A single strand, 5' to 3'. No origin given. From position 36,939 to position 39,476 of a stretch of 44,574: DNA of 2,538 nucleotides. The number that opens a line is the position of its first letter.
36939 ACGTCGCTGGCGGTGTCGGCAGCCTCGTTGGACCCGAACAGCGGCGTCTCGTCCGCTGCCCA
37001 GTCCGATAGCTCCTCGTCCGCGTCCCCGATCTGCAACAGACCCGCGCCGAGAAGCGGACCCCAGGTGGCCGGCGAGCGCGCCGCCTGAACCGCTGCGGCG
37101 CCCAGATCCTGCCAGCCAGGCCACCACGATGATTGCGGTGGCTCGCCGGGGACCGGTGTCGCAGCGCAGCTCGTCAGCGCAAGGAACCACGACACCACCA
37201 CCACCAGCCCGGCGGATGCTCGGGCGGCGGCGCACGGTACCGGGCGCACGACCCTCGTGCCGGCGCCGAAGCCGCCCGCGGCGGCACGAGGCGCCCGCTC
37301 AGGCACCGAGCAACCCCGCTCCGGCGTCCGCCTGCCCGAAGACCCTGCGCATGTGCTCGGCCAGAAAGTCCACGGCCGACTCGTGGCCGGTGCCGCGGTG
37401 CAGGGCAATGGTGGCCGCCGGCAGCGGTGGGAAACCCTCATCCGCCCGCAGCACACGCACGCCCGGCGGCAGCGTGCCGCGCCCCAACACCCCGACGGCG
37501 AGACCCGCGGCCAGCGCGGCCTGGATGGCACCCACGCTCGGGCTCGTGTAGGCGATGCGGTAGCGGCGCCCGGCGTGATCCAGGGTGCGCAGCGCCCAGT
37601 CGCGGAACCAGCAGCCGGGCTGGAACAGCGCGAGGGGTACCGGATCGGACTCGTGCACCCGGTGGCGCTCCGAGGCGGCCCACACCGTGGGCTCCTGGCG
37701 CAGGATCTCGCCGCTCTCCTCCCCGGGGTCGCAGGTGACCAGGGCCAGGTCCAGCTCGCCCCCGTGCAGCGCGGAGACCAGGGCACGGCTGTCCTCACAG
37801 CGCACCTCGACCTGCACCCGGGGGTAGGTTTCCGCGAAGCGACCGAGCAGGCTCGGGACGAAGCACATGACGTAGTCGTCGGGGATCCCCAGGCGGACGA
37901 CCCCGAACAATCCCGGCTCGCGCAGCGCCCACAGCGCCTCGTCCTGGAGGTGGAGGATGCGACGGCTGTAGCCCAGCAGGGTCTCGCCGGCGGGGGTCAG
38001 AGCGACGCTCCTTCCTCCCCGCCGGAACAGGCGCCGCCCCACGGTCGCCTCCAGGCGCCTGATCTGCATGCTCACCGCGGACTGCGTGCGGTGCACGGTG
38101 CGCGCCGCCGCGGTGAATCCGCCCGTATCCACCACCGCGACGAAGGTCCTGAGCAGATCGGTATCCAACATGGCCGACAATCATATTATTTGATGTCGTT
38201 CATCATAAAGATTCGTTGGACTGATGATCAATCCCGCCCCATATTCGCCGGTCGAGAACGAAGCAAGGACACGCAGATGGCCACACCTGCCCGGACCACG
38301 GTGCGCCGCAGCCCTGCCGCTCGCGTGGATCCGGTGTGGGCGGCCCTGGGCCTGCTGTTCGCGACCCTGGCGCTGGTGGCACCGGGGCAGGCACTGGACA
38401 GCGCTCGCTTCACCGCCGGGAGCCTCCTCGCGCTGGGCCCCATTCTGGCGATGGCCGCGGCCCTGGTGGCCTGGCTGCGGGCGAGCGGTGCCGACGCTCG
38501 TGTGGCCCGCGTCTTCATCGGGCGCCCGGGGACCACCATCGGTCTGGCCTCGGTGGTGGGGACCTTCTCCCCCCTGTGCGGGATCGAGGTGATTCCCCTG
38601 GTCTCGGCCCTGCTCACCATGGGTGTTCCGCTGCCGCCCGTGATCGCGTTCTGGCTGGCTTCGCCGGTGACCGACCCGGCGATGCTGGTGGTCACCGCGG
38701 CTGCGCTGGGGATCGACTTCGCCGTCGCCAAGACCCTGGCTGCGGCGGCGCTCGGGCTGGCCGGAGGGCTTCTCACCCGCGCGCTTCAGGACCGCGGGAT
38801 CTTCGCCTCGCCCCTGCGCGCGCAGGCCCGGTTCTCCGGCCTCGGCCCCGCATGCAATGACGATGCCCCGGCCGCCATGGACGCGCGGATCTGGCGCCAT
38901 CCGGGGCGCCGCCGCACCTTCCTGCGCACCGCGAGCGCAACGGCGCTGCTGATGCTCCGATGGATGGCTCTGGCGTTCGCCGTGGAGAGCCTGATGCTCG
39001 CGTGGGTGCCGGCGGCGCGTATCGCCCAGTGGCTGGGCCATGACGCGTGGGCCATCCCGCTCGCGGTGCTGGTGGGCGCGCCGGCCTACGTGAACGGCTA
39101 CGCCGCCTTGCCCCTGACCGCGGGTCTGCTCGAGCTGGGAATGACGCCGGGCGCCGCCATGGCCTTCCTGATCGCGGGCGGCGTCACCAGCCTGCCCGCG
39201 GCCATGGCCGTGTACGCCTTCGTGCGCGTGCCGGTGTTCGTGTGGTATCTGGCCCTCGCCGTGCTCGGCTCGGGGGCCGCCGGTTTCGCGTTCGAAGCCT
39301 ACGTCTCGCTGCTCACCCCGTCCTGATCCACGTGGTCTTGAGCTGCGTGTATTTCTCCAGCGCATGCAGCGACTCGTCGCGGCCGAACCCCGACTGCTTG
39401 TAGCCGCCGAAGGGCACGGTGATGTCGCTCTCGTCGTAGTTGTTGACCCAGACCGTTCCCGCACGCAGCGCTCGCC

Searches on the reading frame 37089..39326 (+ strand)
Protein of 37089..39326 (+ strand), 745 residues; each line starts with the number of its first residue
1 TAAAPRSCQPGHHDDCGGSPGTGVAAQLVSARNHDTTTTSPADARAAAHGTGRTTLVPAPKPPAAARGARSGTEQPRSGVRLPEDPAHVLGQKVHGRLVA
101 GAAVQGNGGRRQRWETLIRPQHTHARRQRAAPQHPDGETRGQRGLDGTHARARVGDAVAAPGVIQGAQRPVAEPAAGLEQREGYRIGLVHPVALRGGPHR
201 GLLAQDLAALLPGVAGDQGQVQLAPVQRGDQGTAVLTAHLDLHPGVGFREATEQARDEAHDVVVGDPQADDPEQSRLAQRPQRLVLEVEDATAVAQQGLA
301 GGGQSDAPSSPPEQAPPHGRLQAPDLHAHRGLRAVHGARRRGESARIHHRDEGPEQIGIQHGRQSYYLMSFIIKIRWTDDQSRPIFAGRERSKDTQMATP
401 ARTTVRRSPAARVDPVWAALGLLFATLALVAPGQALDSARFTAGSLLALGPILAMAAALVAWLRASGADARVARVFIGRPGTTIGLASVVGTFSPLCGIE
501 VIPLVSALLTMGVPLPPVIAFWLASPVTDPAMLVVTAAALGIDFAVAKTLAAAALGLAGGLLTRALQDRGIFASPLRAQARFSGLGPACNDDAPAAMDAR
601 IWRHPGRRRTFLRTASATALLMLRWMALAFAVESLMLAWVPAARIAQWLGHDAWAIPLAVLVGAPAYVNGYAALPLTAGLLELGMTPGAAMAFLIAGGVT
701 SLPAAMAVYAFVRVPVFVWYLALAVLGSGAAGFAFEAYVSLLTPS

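Call 18: search_protein_families(library=pfam, max_evalue=0.001, proteins=[window:37089-39326:+])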
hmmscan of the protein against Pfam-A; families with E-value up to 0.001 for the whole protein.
window:37089-39326:+ (745 aa): 1 family
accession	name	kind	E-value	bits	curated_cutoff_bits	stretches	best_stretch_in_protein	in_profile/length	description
PF03773.19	ArsP_1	-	1.8e-29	103.3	32.3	1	442-735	9-292/294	Predicted permease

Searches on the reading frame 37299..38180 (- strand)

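Call 18: search_protein_families(library=pfam, max_evalue=0.001, proteins=[window:37299-38180:-])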
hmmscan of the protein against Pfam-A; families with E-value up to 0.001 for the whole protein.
window:37299-38180:- (293 aa): 2 families
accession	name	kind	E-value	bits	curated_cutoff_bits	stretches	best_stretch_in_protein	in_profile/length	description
PF03466.25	LysR_substrate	-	9.8e-30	103.9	28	1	93-280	6-207/209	LysR substrate binding domain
PF00126.33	HTH_1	-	2.6e-23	82.2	26.6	1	8-66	2-60/60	Bacterial regulatory helix-turn-helix protein, lysR family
